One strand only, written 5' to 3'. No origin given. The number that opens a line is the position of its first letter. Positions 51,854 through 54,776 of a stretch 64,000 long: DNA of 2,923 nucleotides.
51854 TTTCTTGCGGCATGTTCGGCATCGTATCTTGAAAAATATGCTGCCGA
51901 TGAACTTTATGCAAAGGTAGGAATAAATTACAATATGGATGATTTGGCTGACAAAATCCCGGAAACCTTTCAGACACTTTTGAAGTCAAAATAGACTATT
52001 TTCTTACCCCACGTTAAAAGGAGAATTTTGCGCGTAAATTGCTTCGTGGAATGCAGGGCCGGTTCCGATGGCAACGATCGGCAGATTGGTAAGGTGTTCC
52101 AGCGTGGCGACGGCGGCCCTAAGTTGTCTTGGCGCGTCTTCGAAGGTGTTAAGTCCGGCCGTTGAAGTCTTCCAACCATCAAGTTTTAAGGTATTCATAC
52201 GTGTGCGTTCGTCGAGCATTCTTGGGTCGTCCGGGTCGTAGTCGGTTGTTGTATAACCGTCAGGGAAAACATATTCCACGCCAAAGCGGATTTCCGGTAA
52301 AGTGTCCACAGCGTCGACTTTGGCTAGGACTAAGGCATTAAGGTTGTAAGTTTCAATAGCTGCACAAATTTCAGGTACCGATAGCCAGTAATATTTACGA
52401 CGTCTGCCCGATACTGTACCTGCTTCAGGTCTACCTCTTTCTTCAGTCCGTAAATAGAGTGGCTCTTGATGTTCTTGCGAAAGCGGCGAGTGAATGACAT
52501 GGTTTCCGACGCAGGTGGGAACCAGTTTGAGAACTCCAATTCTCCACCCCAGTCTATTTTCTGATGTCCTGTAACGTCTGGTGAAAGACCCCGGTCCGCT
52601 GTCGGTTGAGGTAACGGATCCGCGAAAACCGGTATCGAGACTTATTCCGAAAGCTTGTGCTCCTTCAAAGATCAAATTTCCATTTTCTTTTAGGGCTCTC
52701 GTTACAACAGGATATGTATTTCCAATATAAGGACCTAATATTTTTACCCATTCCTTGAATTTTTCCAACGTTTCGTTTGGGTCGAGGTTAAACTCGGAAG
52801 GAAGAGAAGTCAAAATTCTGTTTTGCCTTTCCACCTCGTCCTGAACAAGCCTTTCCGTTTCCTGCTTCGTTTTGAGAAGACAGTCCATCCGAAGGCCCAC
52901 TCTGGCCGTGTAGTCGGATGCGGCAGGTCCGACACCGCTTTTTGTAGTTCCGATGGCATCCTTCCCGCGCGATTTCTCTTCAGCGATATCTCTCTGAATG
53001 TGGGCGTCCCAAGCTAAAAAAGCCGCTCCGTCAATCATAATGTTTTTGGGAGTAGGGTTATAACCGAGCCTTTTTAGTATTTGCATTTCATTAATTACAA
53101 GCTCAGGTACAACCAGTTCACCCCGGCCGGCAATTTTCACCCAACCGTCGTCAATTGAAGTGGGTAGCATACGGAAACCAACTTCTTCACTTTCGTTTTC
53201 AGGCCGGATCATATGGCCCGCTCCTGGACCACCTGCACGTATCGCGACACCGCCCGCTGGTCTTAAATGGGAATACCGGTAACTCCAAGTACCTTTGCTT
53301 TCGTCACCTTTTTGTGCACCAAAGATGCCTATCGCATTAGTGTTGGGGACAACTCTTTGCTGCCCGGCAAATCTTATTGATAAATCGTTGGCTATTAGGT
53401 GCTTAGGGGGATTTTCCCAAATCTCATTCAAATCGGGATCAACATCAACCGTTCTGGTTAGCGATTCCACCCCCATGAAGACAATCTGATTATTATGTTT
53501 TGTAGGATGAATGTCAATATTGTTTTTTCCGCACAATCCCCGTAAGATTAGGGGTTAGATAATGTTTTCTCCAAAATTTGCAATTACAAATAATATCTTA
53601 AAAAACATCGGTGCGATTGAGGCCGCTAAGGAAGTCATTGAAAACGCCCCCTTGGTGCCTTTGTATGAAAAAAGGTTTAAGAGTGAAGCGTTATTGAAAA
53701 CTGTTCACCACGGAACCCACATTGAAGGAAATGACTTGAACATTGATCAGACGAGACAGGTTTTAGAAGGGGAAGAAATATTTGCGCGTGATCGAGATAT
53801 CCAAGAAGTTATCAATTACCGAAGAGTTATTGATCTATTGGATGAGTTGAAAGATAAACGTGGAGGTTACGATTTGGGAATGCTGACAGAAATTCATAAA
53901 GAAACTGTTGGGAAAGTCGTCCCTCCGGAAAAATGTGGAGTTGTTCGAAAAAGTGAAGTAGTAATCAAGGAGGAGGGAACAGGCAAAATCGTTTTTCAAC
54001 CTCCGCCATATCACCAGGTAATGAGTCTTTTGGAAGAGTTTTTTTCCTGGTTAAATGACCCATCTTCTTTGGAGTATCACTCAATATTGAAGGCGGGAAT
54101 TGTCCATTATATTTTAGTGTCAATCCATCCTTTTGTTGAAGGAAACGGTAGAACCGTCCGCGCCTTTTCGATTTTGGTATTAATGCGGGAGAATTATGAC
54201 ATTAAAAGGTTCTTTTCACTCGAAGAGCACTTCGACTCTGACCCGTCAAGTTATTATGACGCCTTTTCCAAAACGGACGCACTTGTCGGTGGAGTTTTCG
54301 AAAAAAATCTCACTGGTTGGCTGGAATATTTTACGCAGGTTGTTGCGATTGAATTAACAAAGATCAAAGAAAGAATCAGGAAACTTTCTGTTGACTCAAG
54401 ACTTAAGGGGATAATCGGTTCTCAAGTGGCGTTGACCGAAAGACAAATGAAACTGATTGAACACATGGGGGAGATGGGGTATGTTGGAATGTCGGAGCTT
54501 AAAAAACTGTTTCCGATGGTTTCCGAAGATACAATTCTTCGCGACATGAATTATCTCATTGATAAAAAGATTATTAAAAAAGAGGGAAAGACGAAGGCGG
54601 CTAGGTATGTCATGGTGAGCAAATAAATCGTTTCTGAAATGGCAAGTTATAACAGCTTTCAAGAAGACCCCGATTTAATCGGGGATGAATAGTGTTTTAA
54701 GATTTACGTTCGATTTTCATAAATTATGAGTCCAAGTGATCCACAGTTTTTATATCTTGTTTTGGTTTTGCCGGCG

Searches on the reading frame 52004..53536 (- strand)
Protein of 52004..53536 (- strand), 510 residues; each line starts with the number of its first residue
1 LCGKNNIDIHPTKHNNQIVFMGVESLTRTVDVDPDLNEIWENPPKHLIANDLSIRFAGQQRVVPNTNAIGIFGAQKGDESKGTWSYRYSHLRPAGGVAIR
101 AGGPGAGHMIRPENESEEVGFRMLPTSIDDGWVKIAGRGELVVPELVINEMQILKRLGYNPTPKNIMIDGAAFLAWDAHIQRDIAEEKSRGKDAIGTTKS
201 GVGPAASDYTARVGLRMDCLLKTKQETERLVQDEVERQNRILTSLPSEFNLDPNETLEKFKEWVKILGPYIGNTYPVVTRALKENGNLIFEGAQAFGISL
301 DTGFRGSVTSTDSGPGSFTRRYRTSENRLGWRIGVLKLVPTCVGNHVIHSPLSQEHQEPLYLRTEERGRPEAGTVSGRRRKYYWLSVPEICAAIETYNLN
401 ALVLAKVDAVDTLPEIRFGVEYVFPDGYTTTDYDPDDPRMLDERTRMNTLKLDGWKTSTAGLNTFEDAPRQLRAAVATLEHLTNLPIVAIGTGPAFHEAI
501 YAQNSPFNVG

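Call 76: search_protein_families(library=pfam, proteins=[window:52004-53536:-], max_evalue=0.001)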
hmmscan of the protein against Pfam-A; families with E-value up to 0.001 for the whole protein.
window:52004-53536:- (510 aa): 1 family
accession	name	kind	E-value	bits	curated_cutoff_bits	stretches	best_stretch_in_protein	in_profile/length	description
PF00709.27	Adenylsucc_synt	-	5.5e-68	230.1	27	1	71-498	2-414/416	Adenylosuccinate synthetase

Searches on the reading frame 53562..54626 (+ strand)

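Call 76: search_protein_families(library=pfam, proteins=[window:53562-54626:+], max_evalue=0.001)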
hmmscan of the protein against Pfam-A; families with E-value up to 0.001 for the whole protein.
window:53562-54626:+ (354 aa): 1 family
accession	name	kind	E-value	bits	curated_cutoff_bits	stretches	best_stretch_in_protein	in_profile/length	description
PF02661.23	Fic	-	3e-16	60.5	24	1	106-207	5-93/93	Fic/DOC family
